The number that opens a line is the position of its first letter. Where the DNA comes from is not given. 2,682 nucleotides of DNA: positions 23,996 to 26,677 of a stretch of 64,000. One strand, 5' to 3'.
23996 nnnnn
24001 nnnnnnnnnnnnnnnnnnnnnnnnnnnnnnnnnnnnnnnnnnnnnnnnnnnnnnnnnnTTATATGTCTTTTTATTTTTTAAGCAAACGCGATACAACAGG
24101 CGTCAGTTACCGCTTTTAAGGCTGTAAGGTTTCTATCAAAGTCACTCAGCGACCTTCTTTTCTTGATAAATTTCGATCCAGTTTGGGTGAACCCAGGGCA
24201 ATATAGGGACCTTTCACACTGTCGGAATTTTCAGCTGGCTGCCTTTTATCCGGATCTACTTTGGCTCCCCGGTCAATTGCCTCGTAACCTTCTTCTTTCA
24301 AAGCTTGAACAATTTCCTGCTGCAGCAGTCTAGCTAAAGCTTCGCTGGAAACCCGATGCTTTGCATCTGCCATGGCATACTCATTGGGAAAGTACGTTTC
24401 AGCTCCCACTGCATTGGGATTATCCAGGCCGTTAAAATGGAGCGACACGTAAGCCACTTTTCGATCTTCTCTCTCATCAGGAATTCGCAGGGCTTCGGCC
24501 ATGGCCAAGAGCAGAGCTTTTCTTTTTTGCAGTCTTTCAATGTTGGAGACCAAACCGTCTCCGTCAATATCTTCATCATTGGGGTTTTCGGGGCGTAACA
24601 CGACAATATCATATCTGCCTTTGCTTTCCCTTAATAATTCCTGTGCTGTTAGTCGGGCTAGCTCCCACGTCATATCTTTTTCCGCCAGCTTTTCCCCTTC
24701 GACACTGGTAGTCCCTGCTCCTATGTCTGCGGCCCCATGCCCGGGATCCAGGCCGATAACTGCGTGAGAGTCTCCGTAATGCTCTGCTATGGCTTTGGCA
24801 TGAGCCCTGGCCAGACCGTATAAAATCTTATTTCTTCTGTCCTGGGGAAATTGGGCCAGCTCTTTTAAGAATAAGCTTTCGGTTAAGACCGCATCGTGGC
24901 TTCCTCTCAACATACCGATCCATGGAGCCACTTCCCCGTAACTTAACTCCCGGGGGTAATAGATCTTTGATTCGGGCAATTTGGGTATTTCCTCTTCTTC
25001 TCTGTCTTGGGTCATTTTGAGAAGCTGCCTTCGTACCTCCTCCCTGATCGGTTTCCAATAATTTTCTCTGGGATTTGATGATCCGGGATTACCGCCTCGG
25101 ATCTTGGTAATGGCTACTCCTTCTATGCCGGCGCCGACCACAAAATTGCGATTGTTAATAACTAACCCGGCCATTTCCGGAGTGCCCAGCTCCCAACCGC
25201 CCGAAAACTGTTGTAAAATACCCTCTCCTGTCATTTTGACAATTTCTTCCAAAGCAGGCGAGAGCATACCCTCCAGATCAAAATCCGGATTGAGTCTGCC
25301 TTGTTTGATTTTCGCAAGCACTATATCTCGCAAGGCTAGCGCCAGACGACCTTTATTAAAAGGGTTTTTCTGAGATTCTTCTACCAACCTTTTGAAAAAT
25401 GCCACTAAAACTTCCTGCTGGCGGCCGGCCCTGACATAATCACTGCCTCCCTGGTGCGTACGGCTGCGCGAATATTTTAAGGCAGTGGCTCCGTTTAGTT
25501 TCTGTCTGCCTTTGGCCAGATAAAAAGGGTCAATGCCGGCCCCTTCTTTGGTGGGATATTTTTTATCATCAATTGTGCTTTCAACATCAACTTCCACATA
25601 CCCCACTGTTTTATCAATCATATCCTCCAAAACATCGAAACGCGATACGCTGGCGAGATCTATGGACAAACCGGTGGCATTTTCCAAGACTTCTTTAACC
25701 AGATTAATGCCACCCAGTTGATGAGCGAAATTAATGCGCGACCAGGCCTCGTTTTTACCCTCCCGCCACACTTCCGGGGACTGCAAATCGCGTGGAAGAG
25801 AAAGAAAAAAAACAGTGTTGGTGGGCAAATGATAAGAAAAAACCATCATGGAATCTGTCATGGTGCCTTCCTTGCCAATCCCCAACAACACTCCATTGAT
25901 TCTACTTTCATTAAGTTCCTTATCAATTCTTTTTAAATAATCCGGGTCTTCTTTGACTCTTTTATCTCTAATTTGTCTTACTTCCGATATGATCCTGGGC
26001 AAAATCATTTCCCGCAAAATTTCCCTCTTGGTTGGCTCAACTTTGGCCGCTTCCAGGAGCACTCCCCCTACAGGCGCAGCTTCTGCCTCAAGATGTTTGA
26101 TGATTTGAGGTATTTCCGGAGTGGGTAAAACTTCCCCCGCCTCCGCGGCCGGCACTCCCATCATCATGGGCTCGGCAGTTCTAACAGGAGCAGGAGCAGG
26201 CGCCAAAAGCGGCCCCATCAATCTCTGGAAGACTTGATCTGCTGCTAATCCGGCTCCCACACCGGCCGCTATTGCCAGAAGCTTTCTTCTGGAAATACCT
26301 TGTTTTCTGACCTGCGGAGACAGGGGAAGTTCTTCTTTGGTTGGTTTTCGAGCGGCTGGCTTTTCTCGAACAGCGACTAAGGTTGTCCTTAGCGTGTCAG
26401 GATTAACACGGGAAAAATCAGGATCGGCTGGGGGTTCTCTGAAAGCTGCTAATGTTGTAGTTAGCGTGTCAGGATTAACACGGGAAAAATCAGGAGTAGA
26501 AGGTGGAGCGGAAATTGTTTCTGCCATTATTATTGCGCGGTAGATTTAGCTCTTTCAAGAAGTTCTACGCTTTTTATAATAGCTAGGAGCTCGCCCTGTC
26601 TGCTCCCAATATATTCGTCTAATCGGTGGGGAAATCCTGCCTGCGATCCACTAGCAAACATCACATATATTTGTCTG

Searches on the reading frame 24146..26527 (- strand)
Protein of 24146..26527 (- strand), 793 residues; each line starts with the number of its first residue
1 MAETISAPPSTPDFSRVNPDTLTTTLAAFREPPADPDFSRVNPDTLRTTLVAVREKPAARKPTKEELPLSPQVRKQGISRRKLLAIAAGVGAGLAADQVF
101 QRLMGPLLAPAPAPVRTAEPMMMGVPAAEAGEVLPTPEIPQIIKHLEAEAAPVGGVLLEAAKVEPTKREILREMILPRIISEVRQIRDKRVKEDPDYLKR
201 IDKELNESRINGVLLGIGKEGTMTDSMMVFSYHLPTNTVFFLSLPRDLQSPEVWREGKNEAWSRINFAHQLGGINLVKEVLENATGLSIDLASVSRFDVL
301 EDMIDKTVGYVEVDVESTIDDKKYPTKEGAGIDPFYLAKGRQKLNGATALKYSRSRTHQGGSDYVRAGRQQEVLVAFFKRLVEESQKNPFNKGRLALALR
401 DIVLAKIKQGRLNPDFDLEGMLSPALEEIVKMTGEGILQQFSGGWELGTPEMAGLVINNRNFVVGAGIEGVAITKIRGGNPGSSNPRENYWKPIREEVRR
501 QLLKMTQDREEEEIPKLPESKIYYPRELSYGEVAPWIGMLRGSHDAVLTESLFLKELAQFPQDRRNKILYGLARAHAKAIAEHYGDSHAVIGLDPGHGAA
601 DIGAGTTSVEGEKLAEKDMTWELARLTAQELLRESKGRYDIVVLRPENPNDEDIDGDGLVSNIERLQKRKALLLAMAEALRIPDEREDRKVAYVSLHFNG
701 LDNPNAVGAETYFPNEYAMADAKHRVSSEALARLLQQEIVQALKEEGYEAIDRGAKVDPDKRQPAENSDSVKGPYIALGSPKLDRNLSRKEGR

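Call 9: search_protein_families(library=pfam, proteins=[window:24146-26527:-], max_evalue=0.01)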
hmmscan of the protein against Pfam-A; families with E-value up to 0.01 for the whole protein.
window:24146-26527:- (793 aa): 2 families
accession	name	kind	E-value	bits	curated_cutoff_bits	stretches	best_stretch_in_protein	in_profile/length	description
PF03816.19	LytR_cpsA_psr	-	1.7e-25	90.4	24.6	1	224-381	2-148/150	LytR_cpsA_psr family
PF01520.23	Amidase_3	-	6e-14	52.9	27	1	591-752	1-120/174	N-acetylmuramoyl-L-alanine amidase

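Call 82: find_encoding_contigs(protein=window:24146-26527:-, flank=10000, max_places=6)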
Protein window:24146-26527:- (793 aa): no gene with exactly this product is on record in the collection.
